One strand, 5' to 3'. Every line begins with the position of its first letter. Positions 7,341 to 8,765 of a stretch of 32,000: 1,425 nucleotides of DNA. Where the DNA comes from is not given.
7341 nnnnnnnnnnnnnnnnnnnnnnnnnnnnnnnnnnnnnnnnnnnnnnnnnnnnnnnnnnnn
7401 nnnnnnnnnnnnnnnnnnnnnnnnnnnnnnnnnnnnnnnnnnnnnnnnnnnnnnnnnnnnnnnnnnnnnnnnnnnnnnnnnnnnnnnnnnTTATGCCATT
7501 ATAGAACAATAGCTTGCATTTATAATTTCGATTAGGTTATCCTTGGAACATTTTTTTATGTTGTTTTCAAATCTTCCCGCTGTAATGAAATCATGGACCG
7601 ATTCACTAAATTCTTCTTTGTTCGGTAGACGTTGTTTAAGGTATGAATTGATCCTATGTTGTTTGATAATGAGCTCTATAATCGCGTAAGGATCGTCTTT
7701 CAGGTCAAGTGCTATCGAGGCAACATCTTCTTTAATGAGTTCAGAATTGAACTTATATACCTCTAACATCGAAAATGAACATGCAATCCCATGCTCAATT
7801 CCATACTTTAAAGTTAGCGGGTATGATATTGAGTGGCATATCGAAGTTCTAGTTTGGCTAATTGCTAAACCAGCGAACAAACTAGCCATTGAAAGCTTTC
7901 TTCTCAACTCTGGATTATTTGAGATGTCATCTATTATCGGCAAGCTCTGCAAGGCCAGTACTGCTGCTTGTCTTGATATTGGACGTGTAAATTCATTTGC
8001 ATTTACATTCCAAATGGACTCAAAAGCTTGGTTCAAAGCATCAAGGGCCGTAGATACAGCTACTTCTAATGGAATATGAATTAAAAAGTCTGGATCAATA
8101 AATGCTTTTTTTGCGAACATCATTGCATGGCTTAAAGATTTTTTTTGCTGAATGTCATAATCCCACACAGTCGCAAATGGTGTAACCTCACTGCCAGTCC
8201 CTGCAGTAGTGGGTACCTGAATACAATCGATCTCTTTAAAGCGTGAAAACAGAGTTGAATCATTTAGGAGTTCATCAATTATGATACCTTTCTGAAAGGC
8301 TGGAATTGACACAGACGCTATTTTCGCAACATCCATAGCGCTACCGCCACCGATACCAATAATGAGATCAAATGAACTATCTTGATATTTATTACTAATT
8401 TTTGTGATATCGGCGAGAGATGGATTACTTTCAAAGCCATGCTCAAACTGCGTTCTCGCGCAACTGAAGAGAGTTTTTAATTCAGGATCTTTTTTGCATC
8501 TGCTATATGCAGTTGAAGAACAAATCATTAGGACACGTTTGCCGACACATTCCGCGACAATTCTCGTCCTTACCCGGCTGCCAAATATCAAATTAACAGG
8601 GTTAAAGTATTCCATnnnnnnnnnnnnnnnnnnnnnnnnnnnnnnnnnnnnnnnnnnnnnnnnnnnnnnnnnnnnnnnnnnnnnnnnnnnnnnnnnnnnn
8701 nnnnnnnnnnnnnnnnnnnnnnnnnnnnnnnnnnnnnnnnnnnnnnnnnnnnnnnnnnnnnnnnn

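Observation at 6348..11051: Intact phosphonate cassette inside a Wzx/Wzy polysaccharide locus predicts a 2-hydroxyethylphosphonate-modified glycan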

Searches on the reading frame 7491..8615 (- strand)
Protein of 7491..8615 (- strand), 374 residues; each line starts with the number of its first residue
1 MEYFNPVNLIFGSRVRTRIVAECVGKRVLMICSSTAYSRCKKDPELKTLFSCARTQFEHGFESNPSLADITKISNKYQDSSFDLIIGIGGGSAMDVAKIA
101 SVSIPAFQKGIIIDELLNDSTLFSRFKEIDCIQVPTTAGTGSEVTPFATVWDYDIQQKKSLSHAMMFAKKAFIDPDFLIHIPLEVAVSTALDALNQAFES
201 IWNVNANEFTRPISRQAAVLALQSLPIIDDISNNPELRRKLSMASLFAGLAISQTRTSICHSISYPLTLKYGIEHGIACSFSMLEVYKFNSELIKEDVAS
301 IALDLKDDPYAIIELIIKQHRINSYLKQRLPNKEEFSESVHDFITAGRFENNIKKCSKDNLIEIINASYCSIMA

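Call 3: search_protein_families(library=pfam, proteins=[window:7491-8615:-], max_evalue=0.01)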
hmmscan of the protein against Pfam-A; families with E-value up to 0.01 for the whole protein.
window:7491-8615:- (374 aa): 3 families
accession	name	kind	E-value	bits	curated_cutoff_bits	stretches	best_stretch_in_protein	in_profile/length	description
PF00465.25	Fe-ADH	-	4.3e-30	105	31.3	1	6-175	1-168/168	Iron-containing alcohol dehydrogenase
PF25137.1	ADH_Fe_C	-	4.6e-21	75.8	27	1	187-369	2-194/194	Fe-containing alcohol dehydrogenase family, C-terminal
PF13685.12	Fe-ADH_2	-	1.9e-05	25.2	28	1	27-102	21-95/149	Iron-containing alcohol dehydrogenase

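Call 4: search_protein_families(library=ncbifam, proteins=[window:7491-8615:-], max_evalue=0.001)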
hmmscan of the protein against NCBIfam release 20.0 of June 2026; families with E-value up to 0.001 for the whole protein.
window:7491-8615:- (374 aa): 16 families
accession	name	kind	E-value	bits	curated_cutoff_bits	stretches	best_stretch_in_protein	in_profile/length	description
TIGR03405.1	Phn_Fe-ADH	equivalog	1.4e-72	244.5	423.7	1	3-293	1-291/355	iron-containing alcohol dehydrogenase PsrA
NF010378.0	PRK13805.1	equivalog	8.6e-42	143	951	1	26-295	483-762/872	bifunctional acetaldehyde-CoA/alcohol dehydrogenase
NF041833.1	Fe_ADH_ErcA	equivalog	1.2e-32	113.5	550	1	24-308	29-309/382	alcohol dehydrogenase-like regulatory protein ErcA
TIGR02638.1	lactal_redase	equivalog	1.6e-32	112.8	523.15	1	61-303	66-305/379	lactaldehyde reductase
NF007911.0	PRK10624.1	equivalog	6e-31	107.7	537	1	31-304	35-305/382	lactaldehyde reductase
NF050025.1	SulfAcetaldRedSarD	equivalog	2.1e-29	102.6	700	1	62-308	68-309/385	sulfoacetaldehyde reductase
NF053866.1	CholDhdGbsBBac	equivalog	2.5e-28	98.8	550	1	28-304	40-315/392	choline dehydrogenase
NF011998.0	PRK15454.1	equivalog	7.3e-28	97.4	556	1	63-306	88-326/395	ethanolamine utilization ethanol dehydrogenase EutG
NF058672.1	4HyButDHCUPNE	equivalog_domain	2e-24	86.5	500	1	60-295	63-296/378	4-hydroxybutyrate dehydrogenase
NF007363.0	PRK09860.1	equivalog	1.6e-18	67.1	581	1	59-295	66-297/383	L-threonine dehydrogenase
NF041822.1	daptide_DH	equivalog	2.5e-12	46.4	300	1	62-194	37-168/363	daptide-type RiPP biosynthesis dehydogenase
TIGR04266.1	NDMA_methanol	equivalog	3.2e-12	46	625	1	55-307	68-320/420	NDMA-dependent methanol dehydrogenase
NF006941.0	PRK09423.1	subfamily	3.2e-09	36.1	336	1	21-101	25-104/367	glycerol dehydrogenase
NF002022.0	PRK00843.1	equivalog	7.6e-07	28.4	413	1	24-103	33-109/350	NAD(P)-dependent glycerol-1-phosphate dehydrogenase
NF053832.1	GlycoaldRedHalo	equivalog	5.3e-05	22.5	550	1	57-100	60-103/363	glycolaldehyde reductase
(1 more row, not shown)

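Call 31: find_homologous_proteins(query=window:7491-8615:-, max_evalue=1e-10)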
Query window:7491-8615:- (374 aa): 7298 proteins with E <= 1e-10 among 8000 candidates; the best 120 are listed.
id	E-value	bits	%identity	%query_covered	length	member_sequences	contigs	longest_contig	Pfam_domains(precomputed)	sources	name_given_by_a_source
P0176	4.4e-219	745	91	100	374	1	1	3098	PF13685.13,PF25137.1,PF00465.26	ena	-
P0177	1.1e-195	668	79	100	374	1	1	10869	PF25137.1,PF00465.26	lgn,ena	-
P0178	5.6e-188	643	77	99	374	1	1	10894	PF25137.1,PF00465.26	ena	-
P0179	7.3e-188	642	77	99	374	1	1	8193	PF25137.1,PF00465.26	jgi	-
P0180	1.0e-187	642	77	99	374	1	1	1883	PF25137.1,PF00465.26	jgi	jgi:alcohol dehydrogenase class IV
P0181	1.2e-186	638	76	99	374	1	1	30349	PF25137.1,PF00465.26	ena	-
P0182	2.7e-186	637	76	99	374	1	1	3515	PF25137.1,PF00465.26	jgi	jgi:alcohol dehydrogenase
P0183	6.8e-186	636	75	100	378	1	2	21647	PF25137.1,PF00465.26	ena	-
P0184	7.1e-186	636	77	99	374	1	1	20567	PF25137.1,PF00465.26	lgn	-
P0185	7.2e-186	636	76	99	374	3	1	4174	PF13685.13,PF25137.1,PF00465.26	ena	-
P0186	1.4e-185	635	77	99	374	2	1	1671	PF13685.13,PF25137.1,PF00465.26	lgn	-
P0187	1.9e-185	634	76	99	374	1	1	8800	PF13685.13,PF25137.1,PF00465.26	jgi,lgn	jgi:alcohol dehydrogenase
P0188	2.4e-185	634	76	99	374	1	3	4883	PF25137.1,PF00465.26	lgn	-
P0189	3.5e-185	633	76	99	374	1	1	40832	PF13685.13,PF25137.1,PF00465.26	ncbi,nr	ncbi:phosphonoacetaldehyde reductase [Gammaproteobacteria bacterium]|nr:phosphonoacetaldehyde reduct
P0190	5.0e-185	633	76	99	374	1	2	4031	PF25137.1,PF00465.26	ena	-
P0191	1.2e-184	632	76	99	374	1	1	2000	PF25137.1,PF00465.26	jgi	-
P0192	2.0e-184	631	76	99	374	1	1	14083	PF25137.1,PF00465.26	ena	-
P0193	2.4e-184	631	76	99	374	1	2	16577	PF25137.1,PF00465.26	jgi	jgi:alcohol dehydrogenase class IV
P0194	3.5e-184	630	75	99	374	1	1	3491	PF25137.1,PF00465.26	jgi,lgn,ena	-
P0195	4.2e-184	630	76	99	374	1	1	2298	PF25137.1,PF00465.26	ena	-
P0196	4.8e-184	630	75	99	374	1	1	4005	PF13685.13,PF25137.1,PF00465.26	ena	-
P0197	5.6e-184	629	76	99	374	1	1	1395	PF13685.13,PF25137.1,PF00465.26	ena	-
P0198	5.8e-184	629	76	99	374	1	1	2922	PF25137.1,PF00465.26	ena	-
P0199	7.0e-184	629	76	99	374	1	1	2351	PF25137.1,PF00465.26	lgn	-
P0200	1.1e-183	628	77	99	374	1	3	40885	PF25137.1,PF00465.26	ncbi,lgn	ncbi:MAG: phosphonoacetaldehyde reductase [Betaproteobacteria bacterium]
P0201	2.0e-183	628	75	99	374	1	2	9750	PF25137.1,PF00465.26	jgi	jgi:alcohol dehydrogenase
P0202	7.6e-183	626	75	99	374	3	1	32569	PF25137.1,PF00465.26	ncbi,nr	ncbi:phosphonoacetaldehyde reductase [Pseudomonadales bacterium]|nr:phosphonoacetaldehyde reductase 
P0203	1.2e-182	625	75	99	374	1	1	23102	PF13685.13,PF25137.1,PF00465.26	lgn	-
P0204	2.4e-182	624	75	99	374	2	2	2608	PF25137.1,PF00465.26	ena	-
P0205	4.2e-182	623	75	100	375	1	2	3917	PF25137.1,PF00465.26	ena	-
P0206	7.0e-182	622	74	100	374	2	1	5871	PF13685.13,PF25137.1,PF00465.26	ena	-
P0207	1.5e-181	621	74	100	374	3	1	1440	PF25137.1,PF00465.26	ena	-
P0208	2.4e-181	621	74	99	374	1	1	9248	PF13685.13,PF25137.1,PF00465.26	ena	-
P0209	3.7e-181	620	73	100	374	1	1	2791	PF13685.13,PF25137.1,PF00465.26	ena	-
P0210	1.0e-180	619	73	100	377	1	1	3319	PF13685.13,PF25137.1,PF00465.26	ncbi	-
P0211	1.3e-180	618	74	99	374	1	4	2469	PF25137.1,PF00465.26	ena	-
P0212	1.5e-180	618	74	100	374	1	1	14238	PF13685.13,PF25137.1,PF00465.26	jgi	jgi:alcohol dehydrogenase class IV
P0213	2.8e-180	617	73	99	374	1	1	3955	PF13685.13,PF25137.1,PF00465.26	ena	-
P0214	3.1e-180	617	74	99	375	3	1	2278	PF25137.1,PF00465.26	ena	-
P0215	7.1e-180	616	73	99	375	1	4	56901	PF25137.1,PF00465.26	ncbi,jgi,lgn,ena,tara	tara:strand:+ start:10956 stop:12083 length:1128 start_codon:yes stop_codon:yes gene_type:complete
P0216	9.2e-180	616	75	99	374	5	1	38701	PF13685.13,PF25137.1,PF00465.26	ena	-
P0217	1.7e-179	615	74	99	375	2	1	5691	PF25137.1,PF00465.26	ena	-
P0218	1.7e-179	615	73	99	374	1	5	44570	PF13685.13,PF25137.1,PF00465.26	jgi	-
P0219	3.2e-179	614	73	99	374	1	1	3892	PF25137.1,PF00465.26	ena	-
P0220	3.8e-179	613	74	99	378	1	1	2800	PF25137.1,PF00465.26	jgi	jgi:alcohol dehydrogenase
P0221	5.6e-179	613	73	100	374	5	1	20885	PF13685.13,PF25137.1,PF00465.26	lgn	-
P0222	1.1e-178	612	74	99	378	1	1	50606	PF25137.1,PF00465.26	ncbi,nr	ncbi:phosphonoacetaldehyde reductase [Gammaproteobacteria bacterium]|nr:phosphonoacetaldehyde reduct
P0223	2.8e-178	611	74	99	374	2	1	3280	PF25137.1,PF00465.26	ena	-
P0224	3.0e-178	611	73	100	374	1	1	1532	PF13685.13,PF25137.1,PF00465.26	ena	-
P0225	4.2e-178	610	74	99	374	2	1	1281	PF25137.1,PF00465.26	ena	-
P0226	4.6e-178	610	73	100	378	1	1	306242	PF25137.1,PF00465.26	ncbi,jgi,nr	ncbi:phosphonoacetaldehyde reductase [Gammaproteobacteria bacterium]|jgi:alcohol dehydrogenase class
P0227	6.5e-178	609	73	99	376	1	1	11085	PF25137.1,PF00465.26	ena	-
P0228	1.1e-177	609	73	99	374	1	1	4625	PF13685.13,PF25137.1,PF00465.26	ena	-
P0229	3.0e-177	607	73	100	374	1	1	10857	PF13685.13,PF25137.1,PF00465.26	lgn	-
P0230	3.2e-177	607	73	99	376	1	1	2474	PF13685.13,PF25137.1,PF00465.26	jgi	jgi:alcohol dehydrogenase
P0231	3.3e-177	607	72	99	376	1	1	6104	PF25137.1,PF00465.26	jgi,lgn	jgi:alcohol dehydrogenase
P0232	3.6e-177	607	73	99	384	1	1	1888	PF13685.13,PF25137.1,PF00465.26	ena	-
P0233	4.0e-177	607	71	99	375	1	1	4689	PF25137.1,PF00465.26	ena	-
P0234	5.0e-177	607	73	99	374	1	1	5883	PF25137.1,PF00465.26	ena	-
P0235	9.4e-177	606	73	99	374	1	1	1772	PF25137.1,PF00465.26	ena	-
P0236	1.1e-176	605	73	99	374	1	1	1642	PF25137.1,PF00465.26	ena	-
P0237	1.3e-176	605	73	100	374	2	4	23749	PF13685.13,PF25137.1,PF00465.26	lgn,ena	-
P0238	1.6e-176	605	72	99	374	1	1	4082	PF25137.1,PF00465.26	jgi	jgi:alcohol dehydrogenase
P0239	1.9e-176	605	73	99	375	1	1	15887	PF13685.13,PF25137.1,PF00465.26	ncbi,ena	-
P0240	4.2e-176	603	70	100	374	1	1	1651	PF13685.13,PF25137.1,PF00465.26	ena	-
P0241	4.6e-176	603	72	99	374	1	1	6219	PF25137.1,PF00465.26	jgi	jgi:alcohol dehydrogenase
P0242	4.8e-176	603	71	100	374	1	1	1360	PF13685.13,PF25137.1,PF00465.26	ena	-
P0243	5.9e-176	603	73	99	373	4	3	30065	PF25137.1,PF00465.26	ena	-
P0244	6.0e-176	603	70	100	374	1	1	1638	PF13685.13,PF25137.1,PF00465.26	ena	-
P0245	7.7e-176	603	73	99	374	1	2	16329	PF25137.1,PF00465.26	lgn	-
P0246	1.6e-175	602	70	100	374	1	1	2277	PF13685.13,PF25137.1,PF00465.26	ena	-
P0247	1.9e-175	601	72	99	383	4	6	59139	PF25137.1,PF00465.26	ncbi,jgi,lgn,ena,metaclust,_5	metaclust:\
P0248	8.0e-175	599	72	99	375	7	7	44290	PF13685.13,PF25137.1,PF00465.26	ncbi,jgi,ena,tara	tara:strand:- start:8081 stop:9208 length:1128 start_codon:yes stop_codon:yes gene_type:complete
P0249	2.6e-174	598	72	99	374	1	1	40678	PF25137.1,PF00465.26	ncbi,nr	ncbi:phosphonoacetaldehyde reductase [Pseudomonadales bacterium]|nr:phosphonoacetaldehyde reductase 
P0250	2.8e-174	597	73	99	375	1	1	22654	PF25137.1,PF00465.26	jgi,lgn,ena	-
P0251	8.2e-174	596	72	99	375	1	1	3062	PF13685.13,PF25137.1,PF00465.26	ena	-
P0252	2.5e-173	594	71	100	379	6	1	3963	PF25137.1,PF00465.26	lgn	-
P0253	3.1e-173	594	71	100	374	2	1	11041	PF25137.1,PF00465.26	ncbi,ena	-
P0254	6.1e-173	593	72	99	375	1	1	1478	PF13685.13,PF25137.1,PF00465.26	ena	-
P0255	6.5e-173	593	71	99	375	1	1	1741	PF25137.1,PF00465.26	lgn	-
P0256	2.4e-172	591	72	99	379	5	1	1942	PF13685.13,PF25137.1,PF00465.26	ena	-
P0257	3.5e-172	591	71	99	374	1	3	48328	PF25137.1,PF00465.26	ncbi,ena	-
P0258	4.4e-172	590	71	99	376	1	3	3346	PF25137.1,PF00465.26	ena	-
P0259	9.0e-172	589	71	99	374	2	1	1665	PF25137.1,PF00465.26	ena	-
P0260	2.2e-171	588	72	99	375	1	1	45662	PF13685.13,PF25137.1,PF00465.26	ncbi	-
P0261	5.2e-170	583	71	99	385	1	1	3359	PF13685.13,PF25137.1,PF00465.26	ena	-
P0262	5.6e-170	583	75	93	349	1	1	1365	PF13685.13,PF25137.1,PF00465.26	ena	-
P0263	1.8e-169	582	72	99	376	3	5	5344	PF13685.13,PF25137.1,PF00465.26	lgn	-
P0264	4.2e-169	580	69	99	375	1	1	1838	PF13685.13,PF25137.1,PF00465.26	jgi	jgi:alcohol dehydrogenase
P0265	5.1e-168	577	71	100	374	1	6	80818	PF25137.1,PF00465.26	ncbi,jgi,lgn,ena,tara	tara:strand:- start:8597 stop:9721 length:1125 start_codon:yes stop_codon:yes gene_type:complete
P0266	5.7e-168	577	69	99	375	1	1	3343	PF13685.13,PF25137.1,PF00465.26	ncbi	-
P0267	6.6e-168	577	74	93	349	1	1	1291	PF13685.13,PF25137.1,PF00465.26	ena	-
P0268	3.4e-167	574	69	99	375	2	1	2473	PF13685.13,PF25137.1,PF00465.26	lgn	-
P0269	5.0e-167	574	68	100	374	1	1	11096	PF25137.1,PF00465.26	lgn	-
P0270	1.7e-163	562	67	100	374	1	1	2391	PF13685.13,PF25137.1,PF00465.26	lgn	-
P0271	3.0e-163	561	68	99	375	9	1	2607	PF25137.1,PF00465.26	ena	-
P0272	6.9e-163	560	69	99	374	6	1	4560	PF25137.1,PF00465.26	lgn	-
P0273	3.1e-162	558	67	99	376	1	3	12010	PF25137.1,PF00465.26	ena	-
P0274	4.3e-162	557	67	99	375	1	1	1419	PF25137.1,PF00465.26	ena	-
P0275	9.1e-162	556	68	99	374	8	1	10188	PF25137.1,PF00465.26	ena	-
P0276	1.9e-161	555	66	100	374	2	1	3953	PF25137.1,PF00465.26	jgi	jgi:alcohol dehydrogenase class IV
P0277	8.9e-161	553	78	84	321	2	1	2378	PF25137.1,PF00465.26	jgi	jgi:alcohol dehydrogenase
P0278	2.7e-160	552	68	99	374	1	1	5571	PF25137.1,PF00465.26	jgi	jgi:alcohol dehydrogenase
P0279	6.8e-160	550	66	99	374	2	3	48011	PF25137.1,PF00465.26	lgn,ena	-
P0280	7.3e-160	550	67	99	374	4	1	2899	PF25137.1,PF00465.26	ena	-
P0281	7.2e-159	547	66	99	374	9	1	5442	PF25137.1,PF00465.26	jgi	-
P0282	8.5e-159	547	66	99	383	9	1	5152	PF25137.1,PF00465.26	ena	-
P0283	9.1e-159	546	67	99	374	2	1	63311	PF25137.1,PF00465.26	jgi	-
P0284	1.4e-158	546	66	99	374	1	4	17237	PF25137.1,PF00465.26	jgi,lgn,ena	-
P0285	1.7e-158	546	65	99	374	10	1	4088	PF25137.1,PF00465.26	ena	-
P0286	3.3e-158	545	66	100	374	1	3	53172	PF25137.1,PF00465.26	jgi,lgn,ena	jgi:alcohol dehydrogenase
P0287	4.5e-158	544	66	100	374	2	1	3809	PF25137.1,PF00465.26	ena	-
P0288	4.7e-158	544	64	100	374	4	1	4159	PF25137.1,PF00465.26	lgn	-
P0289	6.7e-158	544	66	99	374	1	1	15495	PF25137.1,PF00465.26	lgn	-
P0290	1.5e-157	542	67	98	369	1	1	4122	PF25137.1,PF00465.26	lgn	-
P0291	3.4e-157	541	65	100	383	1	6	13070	PF25137.1,PF00465.26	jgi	jgi:phosphonate metabolism-associated iron-containing alcohol dehydrogenase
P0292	9.6e-157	540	65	99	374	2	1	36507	PF25137.1,PF00465.26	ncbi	-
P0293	1.0e-156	540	64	100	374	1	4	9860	PF25137.1,PF00465.26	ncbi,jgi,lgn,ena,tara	tara:strand:+ start:1878 stop:3002 length:1125 start_codon:yes stop_codon:yes gene_type:complete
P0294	1.1e-156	540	66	99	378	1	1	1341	PF25137.1,PF00465.26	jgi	jgi:alcohol dehydrogenase class IV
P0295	1.5e-156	539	64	100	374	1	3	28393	PF25137.1,PF00465.26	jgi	jgi:alcohol dehydrogenase class IV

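Call 32: find_encoding_contigs(protein=P0189, flank=10000, max_places=1)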
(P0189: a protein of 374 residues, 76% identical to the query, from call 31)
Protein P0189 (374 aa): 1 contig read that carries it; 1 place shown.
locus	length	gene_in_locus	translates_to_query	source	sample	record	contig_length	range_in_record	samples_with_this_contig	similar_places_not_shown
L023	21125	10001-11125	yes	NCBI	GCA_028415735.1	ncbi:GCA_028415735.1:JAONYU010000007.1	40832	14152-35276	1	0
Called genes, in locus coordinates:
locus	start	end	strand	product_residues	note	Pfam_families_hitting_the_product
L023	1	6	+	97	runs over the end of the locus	PF00216:Bac_DNA_binding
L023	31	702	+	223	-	PF00215:OMPdecase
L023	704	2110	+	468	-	PF00342:PGI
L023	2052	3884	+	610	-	PF01541:GIY-YIG (weak), PF27096:UvrC_M, PF02151:UVR, PF22920:UvrC_RNaseH, PF08459:UvrC_RNaseH_dom, PF00633:HHH (faint), PF12826:HHH_2 (weak), PF14520:HHH_5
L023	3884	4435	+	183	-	PF01066:CDP-OH_P_transf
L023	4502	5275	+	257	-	PF01467:CTP_transf_like, PF01050:MannoseP_isomer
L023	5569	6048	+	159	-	PF02357:NusG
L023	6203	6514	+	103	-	PF13412:HTH_24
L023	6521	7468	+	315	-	PF02706:Wzz, PF13807:GNVR (weak)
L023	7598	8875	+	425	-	PF01467:CTP_transf_like, PF13714:PEP_mutase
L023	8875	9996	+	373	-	PF02776:TPP_enzyme_N, PF02775:TPP_enzyme_C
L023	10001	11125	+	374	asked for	PF00465:Fe-ADH, PF13685:Fe-ADH_2 (faint), PF25137:ADH_Fe_C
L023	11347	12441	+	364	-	PF01073:3Beta_HSD, PF01370:Epimerase, PF02719:Polysacc_synt_2, PF04321:RmlD_sub_bind, PF16363:GDP_Man_Dehyd, PF07993:NAD_binding_4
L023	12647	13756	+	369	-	PF04464:Glyphos_transf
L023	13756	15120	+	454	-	-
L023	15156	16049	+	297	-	-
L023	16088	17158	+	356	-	PF04464:Glyphos_transf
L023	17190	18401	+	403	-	-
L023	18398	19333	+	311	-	PF00534:Glycos_transf_1, PF13692:Glyco_trans_1_4 (weak)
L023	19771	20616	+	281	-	PF00535:Glycos_transf_2, PF13641:Glyco_tranf_2_3 (faint)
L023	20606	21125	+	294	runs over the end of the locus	PF00483:NTP_transferase, PF12804:NTP_transf_3 (weak)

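Call 33: find_encoding_contigs(protein=P0226, flank=10000, max_places=1)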
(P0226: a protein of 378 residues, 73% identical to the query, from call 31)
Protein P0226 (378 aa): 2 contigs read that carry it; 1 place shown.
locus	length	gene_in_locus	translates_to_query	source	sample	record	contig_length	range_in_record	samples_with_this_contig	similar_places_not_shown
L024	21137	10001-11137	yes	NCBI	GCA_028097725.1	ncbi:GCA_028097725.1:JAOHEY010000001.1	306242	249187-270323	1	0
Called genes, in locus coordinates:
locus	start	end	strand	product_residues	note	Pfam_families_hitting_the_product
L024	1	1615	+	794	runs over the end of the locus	PF07715:Plug, PF00593:TonB_dep_Rec_b-barrel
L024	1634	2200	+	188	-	PF00156:Pribosyltran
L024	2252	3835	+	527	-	PF07722:Peptidase_C26, PF00117:GATase, PF02540:NAD_synthase, PF00764:Arginosuc_synth (faint), PF03054:tRNA_Me_trans (faint), PF00958:GMP_synt_C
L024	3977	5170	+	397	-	PF00144:Beta-lactamase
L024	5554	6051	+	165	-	PF02357:NusG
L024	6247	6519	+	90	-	PF13412:HTH_24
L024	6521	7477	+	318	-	PF02706:Wzz (weak), PF13807:GNVR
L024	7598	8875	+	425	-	PF01467:CTP_transf_like, PF13714:PEP_mutase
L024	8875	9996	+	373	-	PF02776:TPP_enzyme_N, PF02775:TPP_enzyme_C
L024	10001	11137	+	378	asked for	PF00465:Fe-ADH, PF25137:ADH_Fe_C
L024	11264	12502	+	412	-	PF04464:Glyphos_transf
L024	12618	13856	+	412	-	PF01943:Polysacc_synt, PF13440:Polysacc_synt_3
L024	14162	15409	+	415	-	-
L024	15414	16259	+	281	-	PF00535:Glycos_transf_2, PF10111:Glyco_tranf_2_2 (faint)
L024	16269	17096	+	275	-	PF00535:Glycos_transf_2, PF13641:Glyco_tranf_2_3 (faint)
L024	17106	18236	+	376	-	-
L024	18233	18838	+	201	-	PF00117:GATase, PF01174:SNO (weak), PF07685:GATase_3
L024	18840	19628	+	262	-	PF00977:His_biosynth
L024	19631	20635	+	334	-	PF01073:3Beta_HSD, PF01370:Epimerase, PF02719:Polysacc_synt_2, PF04321:RmlD_sub_bind, PF05368:NmrA, PF07993:NAD_binding_4, PF13460:NAD_binding_10, PF16363:GDP_Man_Dehyd, +1 more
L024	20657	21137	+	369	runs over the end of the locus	PF01370:Epimerase, PF04321:RmlD_sub_bind (faint), PF07993:NAD_binding_4 (faint), PF14667:Polysacc_synt_C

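Call 34: find_encoding_contigs(protein=P0177, flank=10000, max_places=1)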
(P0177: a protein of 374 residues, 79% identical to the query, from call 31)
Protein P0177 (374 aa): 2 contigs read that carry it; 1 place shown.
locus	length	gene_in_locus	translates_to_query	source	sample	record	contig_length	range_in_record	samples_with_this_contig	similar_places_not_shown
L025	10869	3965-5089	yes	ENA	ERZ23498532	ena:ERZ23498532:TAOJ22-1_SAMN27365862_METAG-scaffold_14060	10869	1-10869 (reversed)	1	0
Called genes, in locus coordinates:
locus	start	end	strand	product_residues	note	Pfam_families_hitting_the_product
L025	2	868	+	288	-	?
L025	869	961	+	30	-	-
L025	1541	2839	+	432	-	PF01467:CTP_transf_like, PF13714:PEP_mutase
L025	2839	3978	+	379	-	PF02776:TPP_enzyme_N, PF02775:TPP_enzyme_C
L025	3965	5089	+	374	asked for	PF00465:Fe-ADH, PF25137:ADH_Fe_C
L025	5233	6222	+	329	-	PF04464:Glyphos_transf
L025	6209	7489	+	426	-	-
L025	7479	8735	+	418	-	-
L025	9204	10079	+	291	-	PF00535:Glycos_transf_2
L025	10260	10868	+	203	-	?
